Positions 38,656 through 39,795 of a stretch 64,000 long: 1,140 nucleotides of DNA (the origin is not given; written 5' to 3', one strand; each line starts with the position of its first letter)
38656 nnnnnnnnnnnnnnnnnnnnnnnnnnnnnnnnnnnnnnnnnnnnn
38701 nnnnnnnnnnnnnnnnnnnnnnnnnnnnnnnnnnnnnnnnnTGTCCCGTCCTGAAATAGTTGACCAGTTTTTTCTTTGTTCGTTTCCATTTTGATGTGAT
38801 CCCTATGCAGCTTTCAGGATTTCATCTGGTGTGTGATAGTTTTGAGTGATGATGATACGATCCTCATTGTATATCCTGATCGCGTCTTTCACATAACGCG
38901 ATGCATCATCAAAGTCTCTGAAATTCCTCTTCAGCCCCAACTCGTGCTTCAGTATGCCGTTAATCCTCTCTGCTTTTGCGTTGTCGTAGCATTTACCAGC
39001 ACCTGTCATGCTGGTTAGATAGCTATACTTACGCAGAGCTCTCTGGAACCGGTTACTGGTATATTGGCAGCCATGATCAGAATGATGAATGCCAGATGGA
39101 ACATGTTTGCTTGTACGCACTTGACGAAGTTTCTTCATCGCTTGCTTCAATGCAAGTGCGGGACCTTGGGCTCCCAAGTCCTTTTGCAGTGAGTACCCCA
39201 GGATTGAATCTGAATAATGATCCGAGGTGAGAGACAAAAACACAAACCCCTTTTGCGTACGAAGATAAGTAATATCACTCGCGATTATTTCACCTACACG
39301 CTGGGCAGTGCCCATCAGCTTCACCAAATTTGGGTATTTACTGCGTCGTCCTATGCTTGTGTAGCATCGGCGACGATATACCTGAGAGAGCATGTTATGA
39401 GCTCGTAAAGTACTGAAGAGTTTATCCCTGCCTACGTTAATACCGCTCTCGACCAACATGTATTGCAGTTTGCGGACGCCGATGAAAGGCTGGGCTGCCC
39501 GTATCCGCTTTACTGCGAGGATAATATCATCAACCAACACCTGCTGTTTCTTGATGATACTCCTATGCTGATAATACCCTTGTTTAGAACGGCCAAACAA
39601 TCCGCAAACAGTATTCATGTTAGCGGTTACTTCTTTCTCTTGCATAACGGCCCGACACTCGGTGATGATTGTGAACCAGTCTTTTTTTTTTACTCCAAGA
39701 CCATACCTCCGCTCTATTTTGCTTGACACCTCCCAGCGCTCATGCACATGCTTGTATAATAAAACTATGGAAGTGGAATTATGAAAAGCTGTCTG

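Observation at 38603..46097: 7.5-kb candidate cargo transposon with TGT...ACA inverted ends and a 5-bp CCAGA target duplication, carrying two surface-protein genes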

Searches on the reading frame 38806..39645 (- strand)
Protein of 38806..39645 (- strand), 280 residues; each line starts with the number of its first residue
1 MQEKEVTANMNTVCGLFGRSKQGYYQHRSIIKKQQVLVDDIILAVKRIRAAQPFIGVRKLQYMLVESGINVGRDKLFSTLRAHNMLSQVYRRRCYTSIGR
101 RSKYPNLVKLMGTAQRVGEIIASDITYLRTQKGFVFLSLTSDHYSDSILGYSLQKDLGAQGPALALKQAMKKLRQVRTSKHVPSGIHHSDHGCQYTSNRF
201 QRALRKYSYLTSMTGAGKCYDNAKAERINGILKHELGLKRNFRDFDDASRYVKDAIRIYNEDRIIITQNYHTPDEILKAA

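Call 13: find_homologous_proteins(query=window:38806-39645:-)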
Query seq(280 aa) (280 aa): 2348 proteins with E <= 0.001 among 2963 candidates; the best 120 are listed.
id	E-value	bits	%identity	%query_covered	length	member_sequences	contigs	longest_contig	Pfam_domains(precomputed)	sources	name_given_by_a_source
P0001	2.8e-182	622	100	100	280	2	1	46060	PF00665.33,PF13683.13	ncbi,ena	-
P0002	3.5e-119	415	68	100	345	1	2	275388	PF00665.33,PF13683.13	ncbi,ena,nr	ncbi:MAG: IS3 family transposase [Candidatus Cloacimonetes bacterium]|nr:IS3 family transposase [Can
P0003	4.3e-117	408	67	97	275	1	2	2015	PF00665.33,PF13333.13,PF13683.13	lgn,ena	-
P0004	3.0e-112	392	65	100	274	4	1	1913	PF00665.33,PF13683.13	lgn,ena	-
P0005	6.9e-112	391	66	97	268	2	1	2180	PF00665.33,PF13683.13,PF13276.13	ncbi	-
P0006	4.6e-109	382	67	97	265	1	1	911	PF00665.33,PF13683.13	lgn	-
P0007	6.4e-109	381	64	97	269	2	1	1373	PF00665.33,PF13683.13,PF13276.13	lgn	-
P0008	6.2e-107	375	63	99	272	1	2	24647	PF00665.33,PF13683.13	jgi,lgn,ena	-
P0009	3.4e-105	369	63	97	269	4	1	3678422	PF00665.33,PF13683.13,PF13276.13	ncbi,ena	-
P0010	5.3e-105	369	62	97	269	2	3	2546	PF00665.33,PF13683.13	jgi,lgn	-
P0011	2.8e-102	360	66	97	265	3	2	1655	PF00665.33,PF13683.13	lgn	-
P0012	5.9e-102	359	61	99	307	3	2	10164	PF00665.33,PF13683.13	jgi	jgi:putative transposase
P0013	2.3e-98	347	59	99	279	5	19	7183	PF00665.33,PF13683.13,PF13276.13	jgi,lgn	jgi:transposase InsO family protein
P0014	2.7e-89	317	58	96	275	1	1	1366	PF00665.33,PF13683.13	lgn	-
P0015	7.4e-89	316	57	97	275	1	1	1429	PF00665.33,PF13683.13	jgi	jgi:transposase InsO family protein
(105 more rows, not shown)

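Call 14: find_encoding_contigs(protein=P0001, flank=10000)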
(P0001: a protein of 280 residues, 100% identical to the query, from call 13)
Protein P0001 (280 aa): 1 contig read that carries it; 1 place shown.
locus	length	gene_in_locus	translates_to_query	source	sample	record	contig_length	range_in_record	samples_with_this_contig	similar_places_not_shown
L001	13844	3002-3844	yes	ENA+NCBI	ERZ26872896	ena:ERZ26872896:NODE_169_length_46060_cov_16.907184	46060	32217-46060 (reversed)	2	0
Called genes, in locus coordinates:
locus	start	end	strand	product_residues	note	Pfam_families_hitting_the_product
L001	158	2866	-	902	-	PF18962:Por_Secre_tail (weak), PF13860:FlgD_ig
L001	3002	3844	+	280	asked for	PF00665:rve, PF13683:rve_3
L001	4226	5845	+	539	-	PF25060:ARM_TT21_2nd (faint), PF20308:TPR-S (faint), PF00515:TPR_1 (faint), PF13424:TPR_12 (weak), PF14559:TPR_19, PF23914:TPR_CcmH_CycH (weak), PF13414:TPR_11 (weak), PF14559:TPR_19 (weak), +13 more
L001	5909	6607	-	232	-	PF21842:DUF6901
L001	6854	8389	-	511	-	PF02142:MGS, PF01808:AICARFT_IMPCHas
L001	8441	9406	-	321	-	PF03631:Virul_fac_BrkB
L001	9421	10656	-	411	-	PF12704:MacB_PCD, PF02687:FtsX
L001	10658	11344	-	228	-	PF02463:SMC_N (faint), PF00005:ABC_tran, PF13304:AAA_21 (faint)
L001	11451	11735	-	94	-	-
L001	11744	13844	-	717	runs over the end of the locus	-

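Call 15: find_encoding_contigs(protein=P0002, flank=4000)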
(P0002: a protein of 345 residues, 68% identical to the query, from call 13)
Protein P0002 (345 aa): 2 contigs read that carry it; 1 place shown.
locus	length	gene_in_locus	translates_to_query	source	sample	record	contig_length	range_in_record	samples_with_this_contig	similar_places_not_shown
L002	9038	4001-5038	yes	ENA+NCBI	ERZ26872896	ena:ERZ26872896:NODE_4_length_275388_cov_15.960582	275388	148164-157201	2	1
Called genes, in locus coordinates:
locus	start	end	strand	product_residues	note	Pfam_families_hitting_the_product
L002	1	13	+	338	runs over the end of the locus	PF00072:Response_reg, PF13487:HD_5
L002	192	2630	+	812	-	PF14827:dCache_3, PF00989:PAS (weak), PF08448:PAS_4, PF02518:HATPase_c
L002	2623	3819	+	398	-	PF00072:Response_reg, PF08668:HDOD, PF01966:HD (weak)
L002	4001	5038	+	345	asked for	PF00665:rve, PF13683:rve_3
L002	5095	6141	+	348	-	PF00144:Beta-lactamase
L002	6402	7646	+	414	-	PF00999:Na_H_Exchanger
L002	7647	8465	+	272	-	PF00359:PTS_EIIA_2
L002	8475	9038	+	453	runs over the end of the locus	PF00171:Aldedh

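Call 16: find_encoding_contigs(protein=P0009, flank=4000)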
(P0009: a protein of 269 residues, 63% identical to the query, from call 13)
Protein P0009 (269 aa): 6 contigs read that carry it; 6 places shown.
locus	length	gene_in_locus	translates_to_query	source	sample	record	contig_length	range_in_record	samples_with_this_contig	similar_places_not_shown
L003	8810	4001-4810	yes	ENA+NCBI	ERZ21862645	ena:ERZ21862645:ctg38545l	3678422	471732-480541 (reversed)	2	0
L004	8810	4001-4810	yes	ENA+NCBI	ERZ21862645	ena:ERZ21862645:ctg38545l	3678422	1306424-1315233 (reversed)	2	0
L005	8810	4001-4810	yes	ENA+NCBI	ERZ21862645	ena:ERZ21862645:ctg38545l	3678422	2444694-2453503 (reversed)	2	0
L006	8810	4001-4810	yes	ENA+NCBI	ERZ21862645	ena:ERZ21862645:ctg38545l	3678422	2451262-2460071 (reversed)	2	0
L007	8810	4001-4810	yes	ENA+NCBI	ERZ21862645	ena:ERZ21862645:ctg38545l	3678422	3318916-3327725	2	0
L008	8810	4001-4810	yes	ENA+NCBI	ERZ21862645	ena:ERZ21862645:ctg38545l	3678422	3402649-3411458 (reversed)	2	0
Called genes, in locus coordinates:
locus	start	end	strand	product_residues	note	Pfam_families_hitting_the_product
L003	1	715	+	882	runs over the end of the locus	-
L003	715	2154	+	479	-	-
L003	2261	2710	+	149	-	-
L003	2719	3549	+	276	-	-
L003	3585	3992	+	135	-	PF00376:MerR (faint), PF01527:HTH_Tnp_1 (weak), PF13384:HTH_23 (weak), PF12728:HTH_17 (weak)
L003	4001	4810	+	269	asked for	PF13276:HTH_21 (faint), PF00665:rve, PF13683:rve_3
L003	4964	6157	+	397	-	PF00291:PALP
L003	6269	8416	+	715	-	PF01315:Ald_Xan_dh_C, PF02738:MoCoBD_1, PF20256:MoCoBD_2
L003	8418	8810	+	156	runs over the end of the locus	PF00111:Fer2 (weak), PF13085:Fer2_3 (weak), PF01799:Fer2_2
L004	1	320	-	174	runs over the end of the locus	-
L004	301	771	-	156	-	-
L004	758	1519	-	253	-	PF13401:AAA_22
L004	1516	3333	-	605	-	PF00665:rve, PF09299:Mu-transpos_C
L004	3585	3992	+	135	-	PF00376:MerR (faint), PF01527:HTH_Tnp_1 (weak), PF13384:HTH_23 (weak), PF12728:HTH_17 (weak)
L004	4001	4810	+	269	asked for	PF13276:HTH_21 (faint), PF00665:rve, PF13683:rve_3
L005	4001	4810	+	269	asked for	PF13276:HTH_21 (faint), PF00665:rve, PF13683:rve_3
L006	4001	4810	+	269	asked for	PF13276:HTH_21 (faint), PF00665:rve, PF13683:rve_3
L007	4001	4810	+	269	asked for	PF13276:HTH_21 (faint), PF00665:rve, PF13683:rve_3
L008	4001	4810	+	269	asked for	PF13276:HTH_21 (faint), PF00665:rve, PF13683:rve_3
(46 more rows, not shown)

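Call 42: find_encoding_contigs(protein=P0009, flank=10000, max_places=10)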
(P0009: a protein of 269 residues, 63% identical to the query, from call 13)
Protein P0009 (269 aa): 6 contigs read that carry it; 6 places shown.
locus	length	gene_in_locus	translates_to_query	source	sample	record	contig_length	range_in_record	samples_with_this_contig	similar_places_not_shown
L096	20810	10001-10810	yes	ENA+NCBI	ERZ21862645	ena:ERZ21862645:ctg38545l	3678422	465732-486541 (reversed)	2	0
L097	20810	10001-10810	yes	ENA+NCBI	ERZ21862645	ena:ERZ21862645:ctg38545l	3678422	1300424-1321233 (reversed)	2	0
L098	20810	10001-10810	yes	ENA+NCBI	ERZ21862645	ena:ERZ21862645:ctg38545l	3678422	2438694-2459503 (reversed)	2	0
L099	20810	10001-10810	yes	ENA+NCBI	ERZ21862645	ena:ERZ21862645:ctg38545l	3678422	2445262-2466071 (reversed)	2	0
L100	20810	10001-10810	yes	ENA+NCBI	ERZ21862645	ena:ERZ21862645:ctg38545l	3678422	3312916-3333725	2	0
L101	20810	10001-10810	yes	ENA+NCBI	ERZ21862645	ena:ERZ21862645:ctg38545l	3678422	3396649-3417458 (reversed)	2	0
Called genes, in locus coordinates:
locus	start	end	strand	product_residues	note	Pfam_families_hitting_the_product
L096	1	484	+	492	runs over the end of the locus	-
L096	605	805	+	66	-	-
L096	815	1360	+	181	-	-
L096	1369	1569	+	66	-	-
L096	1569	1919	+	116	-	-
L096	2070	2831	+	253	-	PF02086:MethyltransfD12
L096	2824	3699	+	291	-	PF02086:MethyltransfD12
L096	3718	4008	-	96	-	-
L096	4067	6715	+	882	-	-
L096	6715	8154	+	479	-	-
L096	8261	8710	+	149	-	-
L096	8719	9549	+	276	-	-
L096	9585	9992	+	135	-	PF00376:MerR (faint), PF01527:HTH_Tnp_1 (weak), PF13384:HTH_23 (weak), PF12728:HTH_17 (weak)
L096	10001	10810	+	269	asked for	PF13276:HTH_21 (faint), PF00665:rve, PF13683:rve_3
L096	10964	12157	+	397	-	PF00291:PALP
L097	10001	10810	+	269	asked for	PF13276:HTH_21 (faint), PF00665:rve, PF13683:rve_3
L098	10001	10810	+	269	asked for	PF13276:HTH_21 (faint), PF00665:rve, PF13683:rve_3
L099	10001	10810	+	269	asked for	PF13276:HTH_21 (faint), PF00665:rve, PF13683:rve_3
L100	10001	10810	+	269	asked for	PF13276:HTH_21 (faint), PF00665:rve, PF13683:rve_3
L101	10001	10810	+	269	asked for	PF13276:HTH_21 (faint), PF00665:rve, PF13683:rve_3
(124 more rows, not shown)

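Call 58: find_encoding_contigs(protein=P0013, flank=6000, max_places=10)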
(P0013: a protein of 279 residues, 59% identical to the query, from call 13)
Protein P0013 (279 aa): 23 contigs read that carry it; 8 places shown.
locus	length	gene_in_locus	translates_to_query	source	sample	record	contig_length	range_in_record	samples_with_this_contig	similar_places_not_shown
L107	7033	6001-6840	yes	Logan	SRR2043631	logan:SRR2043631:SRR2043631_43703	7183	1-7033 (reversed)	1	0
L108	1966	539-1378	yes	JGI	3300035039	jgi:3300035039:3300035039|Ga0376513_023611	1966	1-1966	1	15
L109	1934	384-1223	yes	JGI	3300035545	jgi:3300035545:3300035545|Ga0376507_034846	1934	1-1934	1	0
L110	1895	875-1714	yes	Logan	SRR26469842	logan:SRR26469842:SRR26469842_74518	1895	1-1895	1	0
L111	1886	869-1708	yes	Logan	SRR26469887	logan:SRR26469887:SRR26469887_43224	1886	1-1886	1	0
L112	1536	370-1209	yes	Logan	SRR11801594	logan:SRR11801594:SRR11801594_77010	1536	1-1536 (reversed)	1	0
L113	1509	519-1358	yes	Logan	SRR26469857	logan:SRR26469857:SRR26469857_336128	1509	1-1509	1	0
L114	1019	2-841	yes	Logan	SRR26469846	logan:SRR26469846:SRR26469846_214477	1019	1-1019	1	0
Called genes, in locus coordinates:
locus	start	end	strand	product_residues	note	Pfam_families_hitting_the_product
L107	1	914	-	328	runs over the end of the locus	PF21948:LplA-B_cat, PF03099:BPL_LplA_LipB (weak), PF10437:Lip_prot_lig_C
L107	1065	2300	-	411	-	PF13527:Acetyltransf_9, PF17668:Acetyltransf_17, PF13530:SCP2_2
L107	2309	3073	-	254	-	PF23441:SDR (weak), PF00106:adh_short, PF01370:Epimerase (weak), PF08659:KR, PF13561:adh_short_C2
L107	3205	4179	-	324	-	PF01244:Peptidase_M19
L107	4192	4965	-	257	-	PF00254:FKBP_C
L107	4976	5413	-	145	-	PF00583:Acetyltransf_1, PF13673:Acetyltransf_10, PF13508:Acetyltransf_7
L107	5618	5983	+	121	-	PF01527:HTH_Tnp_1 (faint)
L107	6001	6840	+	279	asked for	PF13276:HTH_21 (weak), PF00665:rve, PF13683:rve_3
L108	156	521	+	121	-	PF01527:HTH_Tnp_1 (faint)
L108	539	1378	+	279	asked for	PF13276:HTH_21 (weak), PF00665:rve, PF13683:rve_3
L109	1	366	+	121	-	PF01527:HTH_Tnp_1 (faint)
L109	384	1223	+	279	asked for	PF13276:HTH_21 (weak), PF00665:rve, PF13683:rve_3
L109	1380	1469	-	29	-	-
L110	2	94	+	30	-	?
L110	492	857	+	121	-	PF01527:HTH_Tnp_1 (faint)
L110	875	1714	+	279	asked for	PF13276:HTH_21 (weak), PF00665:rve, PF13683:rve_3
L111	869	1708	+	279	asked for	PF13276:HTH_21 (weak), PF00665:rve, PF13683:rve_3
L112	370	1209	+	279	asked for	PF13276:HTH_21 (weak), PF00665:rve, PF13683:rve_3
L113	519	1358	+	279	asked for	PF13276:HTH_21 (weak), PF00665:rve, PF13683:rve_3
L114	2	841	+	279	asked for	PF13276:HTH_21 (weak), PF00665:rve, PF13683:rve_3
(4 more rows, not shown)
